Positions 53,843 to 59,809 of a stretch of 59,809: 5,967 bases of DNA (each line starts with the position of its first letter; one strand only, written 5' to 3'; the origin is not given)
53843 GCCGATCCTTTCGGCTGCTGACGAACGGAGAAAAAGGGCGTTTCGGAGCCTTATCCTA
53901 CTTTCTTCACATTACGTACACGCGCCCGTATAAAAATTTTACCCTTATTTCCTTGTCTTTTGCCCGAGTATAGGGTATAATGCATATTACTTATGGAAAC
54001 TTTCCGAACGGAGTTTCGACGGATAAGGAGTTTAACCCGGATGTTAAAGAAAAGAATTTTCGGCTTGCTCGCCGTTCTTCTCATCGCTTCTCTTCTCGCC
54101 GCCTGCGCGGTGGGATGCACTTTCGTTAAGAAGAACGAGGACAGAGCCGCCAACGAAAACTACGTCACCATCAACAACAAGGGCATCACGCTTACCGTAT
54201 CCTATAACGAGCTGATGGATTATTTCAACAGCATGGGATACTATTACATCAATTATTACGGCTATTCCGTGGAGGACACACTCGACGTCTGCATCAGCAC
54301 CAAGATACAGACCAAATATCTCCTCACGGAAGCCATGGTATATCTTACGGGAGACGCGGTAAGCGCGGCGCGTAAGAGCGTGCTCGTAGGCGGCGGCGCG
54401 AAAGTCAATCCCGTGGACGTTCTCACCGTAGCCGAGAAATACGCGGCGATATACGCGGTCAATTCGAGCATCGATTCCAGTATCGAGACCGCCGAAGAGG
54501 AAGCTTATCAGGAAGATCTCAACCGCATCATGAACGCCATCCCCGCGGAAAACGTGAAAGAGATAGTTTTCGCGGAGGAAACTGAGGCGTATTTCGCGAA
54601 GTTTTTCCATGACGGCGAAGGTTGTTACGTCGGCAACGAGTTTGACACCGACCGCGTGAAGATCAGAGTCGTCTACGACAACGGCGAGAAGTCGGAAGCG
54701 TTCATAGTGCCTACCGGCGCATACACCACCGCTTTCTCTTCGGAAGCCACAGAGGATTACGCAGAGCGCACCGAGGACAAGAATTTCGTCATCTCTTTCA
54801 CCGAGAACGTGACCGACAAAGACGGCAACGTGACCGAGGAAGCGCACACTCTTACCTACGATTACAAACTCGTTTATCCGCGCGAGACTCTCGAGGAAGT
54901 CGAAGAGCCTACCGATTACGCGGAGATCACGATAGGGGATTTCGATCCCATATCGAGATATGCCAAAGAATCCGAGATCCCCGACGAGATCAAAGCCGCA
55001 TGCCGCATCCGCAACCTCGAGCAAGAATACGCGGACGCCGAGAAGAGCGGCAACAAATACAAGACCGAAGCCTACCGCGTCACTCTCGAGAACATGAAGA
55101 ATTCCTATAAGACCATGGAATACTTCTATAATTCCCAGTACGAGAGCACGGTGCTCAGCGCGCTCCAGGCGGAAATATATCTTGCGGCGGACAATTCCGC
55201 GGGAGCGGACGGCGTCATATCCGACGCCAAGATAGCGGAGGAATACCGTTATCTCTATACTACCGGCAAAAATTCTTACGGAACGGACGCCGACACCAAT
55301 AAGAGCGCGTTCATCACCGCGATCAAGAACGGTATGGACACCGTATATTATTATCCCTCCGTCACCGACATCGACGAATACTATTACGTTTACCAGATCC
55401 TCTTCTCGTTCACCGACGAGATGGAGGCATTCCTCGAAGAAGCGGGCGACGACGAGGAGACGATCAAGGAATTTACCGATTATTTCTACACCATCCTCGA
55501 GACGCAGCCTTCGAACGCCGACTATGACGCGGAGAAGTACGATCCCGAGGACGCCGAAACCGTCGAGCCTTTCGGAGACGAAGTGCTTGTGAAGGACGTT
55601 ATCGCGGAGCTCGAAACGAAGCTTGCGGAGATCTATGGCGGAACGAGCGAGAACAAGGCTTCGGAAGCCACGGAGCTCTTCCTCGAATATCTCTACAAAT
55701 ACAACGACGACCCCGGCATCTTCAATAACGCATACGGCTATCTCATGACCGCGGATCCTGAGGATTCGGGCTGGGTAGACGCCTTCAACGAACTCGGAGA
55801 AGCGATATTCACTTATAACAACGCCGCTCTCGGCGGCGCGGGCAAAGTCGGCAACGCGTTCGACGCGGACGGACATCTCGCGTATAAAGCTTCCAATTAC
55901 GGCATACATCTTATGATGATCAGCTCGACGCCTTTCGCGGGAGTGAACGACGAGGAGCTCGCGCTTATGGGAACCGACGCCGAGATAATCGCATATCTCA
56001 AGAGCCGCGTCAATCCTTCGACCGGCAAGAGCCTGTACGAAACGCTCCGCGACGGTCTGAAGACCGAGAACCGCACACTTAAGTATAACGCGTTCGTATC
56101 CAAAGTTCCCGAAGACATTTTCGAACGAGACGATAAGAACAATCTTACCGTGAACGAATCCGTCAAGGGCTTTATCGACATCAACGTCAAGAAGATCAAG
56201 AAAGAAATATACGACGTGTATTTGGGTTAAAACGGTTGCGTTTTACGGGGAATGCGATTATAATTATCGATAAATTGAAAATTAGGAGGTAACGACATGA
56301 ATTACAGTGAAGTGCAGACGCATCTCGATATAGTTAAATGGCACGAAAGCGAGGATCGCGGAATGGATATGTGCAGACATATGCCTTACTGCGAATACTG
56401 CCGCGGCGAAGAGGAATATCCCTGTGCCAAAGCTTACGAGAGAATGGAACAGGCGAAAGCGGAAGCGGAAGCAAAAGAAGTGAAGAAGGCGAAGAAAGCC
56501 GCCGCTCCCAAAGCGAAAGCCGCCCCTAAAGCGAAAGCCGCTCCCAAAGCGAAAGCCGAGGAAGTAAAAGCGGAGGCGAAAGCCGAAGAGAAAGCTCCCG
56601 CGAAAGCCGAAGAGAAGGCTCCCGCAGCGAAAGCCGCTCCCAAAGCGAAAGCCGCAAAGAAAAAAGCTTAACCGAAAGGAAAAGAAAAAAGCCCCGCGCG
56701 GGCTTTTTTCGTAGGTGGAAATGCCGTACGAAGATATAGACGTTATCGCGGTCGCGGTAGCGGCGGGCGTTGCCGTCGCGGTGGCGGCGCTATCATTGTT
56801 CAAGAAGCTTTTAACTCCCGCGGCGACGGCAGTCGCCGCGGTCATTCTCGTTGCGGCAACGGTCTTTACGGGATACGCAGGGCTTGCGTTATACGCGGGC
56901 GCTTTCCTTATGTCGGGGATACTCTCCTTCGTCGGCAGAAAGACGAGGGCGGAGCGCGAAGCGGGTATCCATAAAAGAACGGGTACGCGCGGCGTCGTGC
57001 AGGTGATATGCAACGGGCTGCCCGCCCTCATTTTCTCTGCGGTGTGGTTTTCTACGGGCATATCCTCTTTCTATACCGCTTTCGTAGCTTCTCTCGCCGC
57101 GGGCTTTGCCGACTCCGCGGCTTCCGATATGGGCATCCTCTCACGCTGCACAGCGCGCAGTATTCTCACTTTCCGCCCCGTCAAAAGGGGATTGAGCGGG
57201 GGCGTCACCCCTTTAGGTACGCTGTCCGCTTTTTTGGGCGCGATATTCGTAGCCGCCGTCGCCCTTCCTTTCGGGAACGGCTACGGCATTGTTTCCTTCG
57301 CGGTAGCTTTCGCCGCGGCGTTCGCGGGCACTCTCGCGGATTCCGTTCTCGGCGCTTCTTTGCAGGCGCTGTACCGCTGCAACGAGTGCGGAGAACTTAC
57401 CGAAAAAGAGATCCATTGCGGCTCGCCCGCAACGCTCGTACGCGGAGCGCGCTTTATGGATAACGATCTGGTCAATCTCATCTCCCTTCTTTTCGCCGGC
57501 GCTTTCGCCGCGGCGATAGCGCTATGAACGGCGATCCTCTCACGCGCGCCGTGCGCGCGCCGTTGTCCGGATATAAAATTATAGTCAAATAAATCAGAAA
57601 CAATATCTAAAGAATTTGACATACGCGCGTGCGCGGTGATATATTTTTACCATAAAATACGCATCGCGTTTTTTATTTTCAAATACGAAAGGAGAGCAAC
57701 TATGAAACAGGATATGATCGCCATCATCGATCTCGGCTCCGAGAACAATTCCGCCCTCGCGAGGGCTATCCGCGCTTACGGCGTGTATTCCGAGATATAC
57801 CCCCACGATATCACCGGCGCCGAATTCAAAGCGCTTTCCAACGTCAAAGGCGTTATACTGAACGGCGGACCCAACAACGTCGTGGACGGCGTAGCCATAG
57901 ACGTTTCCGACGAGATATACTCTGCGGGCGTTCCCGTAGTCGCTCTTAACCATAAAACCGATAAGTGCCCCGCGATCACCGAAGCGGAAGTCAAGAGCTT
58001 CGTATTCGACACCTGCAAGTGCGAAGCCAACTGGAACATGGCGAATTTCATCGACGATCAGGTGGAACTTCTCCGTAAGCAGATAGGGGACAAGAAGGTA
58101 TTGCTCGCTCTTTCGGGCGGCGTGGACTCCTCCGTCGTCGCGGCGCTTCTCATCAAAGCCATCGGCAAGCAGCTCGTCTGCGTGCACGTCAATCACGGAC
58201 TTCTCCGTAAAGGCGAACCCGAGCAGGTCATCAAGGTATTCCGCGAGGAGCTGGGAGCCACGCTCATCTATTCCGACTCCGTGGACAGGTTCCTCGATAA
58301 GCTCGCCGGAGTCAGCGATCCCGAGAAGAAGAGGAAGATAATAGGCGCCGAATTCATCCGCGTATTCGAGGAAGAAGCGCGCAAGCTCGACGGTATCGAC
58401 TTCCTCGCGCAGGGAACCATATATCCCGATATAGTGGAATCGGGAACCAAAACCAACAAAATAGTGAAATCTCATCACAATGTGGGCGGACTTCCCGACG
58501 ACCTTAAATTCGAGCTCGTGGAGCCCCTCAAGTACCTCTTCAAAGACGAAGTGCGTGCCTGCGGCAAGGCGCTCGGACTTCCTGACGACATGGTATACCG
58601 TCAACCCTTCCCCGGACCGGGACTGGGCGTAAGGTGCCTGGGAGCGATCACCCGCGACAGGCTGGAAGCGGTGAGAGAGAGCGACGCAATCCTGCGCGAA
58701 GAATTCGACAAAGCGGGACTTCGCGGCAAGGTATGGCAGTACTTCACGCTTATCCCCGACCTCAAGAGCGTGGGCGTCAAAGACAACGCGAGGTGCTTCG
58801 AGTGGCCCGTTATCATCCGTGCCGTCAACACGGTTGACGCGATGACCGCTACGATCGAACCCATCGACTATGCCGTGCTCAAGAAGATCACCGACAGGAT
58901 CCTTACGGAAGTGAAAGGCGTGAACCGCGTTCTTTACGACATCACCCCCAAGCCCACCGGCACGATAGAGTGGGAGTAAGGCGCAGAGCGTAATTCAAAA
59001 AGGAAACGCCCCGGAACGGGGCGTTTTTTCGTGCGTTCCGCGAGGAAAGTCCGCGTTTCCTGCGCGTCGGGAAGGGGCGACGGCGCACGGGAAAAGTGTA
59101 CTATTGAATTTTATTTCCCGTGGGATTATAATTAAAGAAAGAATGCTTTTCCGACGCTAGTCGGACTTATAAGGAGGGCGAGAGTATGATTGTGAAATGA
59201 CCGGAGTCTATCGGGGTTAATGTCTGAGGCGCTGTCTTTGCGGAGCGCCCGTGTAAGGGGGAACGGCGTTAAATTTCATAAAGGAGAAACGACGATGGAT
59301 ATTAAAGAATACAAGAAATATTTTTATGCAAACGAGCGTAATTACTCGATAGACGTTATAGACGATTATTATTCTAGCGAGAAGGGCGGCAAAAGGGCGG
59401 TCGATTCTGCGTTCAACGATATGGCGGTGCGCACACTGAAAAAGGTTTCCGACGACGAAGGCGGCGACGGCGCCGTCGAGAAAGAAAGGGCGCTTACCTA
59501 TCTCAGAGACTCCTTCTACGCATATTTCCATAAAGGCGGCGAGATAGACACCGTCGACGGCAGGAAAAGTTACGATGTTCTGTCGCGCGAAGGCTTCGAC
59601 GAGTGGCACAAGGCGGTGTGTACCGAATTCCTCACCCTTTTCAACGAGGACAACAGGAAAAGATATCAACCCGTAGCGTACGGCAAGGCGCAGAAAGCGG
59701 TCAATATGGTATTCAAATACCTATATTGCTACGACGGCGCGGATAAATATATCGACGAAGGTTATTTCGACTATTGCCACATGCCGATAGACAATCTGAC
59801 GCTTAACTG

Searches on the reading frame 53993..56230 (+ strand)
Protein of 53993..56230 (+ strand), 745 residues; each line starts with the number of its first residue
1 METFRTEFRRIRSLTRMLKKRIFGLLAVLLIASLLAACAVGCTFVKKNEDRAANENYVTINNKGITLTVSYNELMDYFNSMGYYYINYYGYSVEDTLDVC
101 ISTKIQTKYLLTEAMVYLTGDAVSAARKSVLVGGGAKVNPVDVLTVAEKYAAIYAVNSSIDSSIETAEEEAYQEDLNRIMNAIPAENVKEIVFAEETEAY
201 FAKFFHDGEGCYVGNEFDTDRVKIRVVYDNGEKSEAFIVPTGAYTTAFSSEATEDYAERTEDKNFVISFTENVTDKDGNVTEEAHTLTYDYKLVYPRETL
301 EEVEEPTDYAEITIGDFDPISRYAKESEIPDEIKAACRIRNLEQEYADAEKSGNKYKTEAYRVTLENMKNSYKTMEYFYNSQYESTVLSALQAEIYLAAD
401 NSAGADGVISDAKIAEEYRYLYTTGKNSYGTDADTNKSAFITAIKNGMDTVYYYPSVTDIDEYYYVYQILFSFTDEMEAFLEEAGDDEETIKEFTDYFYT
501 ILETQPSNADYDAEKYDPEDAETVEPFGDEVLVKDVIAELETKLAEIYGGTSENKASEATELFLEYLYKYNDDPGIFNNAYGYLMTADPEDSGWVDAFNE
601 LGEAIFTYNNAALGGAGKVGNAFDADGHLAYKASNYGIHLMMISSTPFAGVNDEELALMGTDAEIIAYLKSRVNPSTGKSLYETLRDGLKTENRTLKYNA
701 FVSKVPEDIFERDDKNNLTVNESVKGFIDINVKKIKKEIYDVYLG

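Call 16: search_protein_families(library=pfam, proteins=[window:53993-56230:+], max_evalue=0.01)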
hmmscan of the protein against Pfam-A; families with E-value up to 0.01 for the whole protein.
window:53993-56230:+ (745 aa): 0 families

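Call 80: search_protein_families(library=pfam, proteins=[window:53993-56230:+], max_evalue=0.1)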
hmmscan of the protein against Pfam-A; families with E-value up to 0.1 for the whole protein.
window:53993-56230:+ (745 aa): 1 family
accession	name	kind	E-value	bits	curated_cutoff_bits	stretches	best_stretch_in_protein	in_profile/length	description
PF14989.11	CCDC32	-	0.081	13.4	27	0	485-557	16-82/150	Coiled-coil domain containing 32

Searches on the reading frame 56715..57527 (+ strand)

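Call 16: search_protein_families(library=pfam, proteins=[window:56715-57527:+], max_evalue=0.01)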
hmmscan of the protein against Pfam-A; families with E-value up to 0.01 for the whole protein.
window:56715-57527:+ (270 aa): 1 family
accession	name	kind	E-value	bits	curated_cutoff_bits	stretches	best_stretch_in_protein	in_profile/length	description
PF01940.21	DUF92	-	5.1e-49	167.4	27.5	1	19-261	2-250/251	Integral membrane protein DUF92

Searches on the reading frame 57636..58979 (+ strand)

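Call 16: search_protein_families(library=pfam, proteins=[window:57636-58979:+], max_evalue=0.01)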
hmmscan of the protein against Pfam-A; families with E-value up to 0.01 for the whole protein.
window:57636-58979:+ (447 aa): 9 families
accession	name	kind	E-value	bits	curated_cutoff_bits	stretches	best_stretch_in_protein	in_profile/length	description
PF00958.27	GMP_synt_C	-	8.3e-37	125.6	27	1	355-446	1-92/92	GMP synthase C terminal domain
PF02540.23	NAD_synthase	-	1.9e-08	34.2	21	1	138-181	8-47/242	NAD synthase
PF00117.34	GATase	-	1.1e-07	32.2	22.8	1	30-101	2-75/190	Glutamine amidotransferase class-I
PF01171.26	ATP_bind_3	-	4.2e-05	23.8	27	1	154-207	1-58/182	PP-loop family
PF03054.22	tRNA_Me_trans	-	7.1e-05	23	20.6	1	153-186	1-33/202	tRNA methyl transferase HUP domain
PF06508.19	QueC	-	0.0003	20.8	22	0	155-203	2-49/210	Queuosine biosynthesis protein QueC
PF00733.27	Asn_synthase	-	0.00049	20.3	21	1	150-183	15-48/354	Asparagine synthase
PF00764.25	Arginosuc_synth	-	0.00059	20.4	27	1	154-189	1-36/162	Arginosuccinate synthase N-terminal HUP domain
PF02568.20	ThiI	-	0.003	17.6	20.5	1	153-204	4-54/197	Thiamine biosynthesis protein (ThiI)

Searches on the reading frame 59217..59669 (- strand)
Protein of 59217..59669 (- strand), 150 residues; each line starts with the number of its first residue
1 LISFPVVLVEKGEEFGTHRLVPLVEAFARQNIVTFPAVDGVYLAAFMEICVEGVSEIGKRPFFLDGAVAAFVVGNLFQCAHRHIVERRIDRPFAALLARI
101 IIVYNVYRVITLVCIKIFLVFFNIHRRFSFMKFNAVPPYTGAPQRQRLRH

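Call 16: search_protein_families(library=pfam, proteins=[window:59217-59669:-], max_evalue=0.01)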
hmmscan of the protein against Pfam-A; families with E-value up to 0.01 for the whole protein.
window:59217-59669:- (150 aa): 0 families

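Call 28: find_encoding_contigs(protein=window:59217-59669:-, flank=10000, max_places=4)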
Protein window:59217-59669:- (150 aa): no gene with exactly this product is on record in the collection.
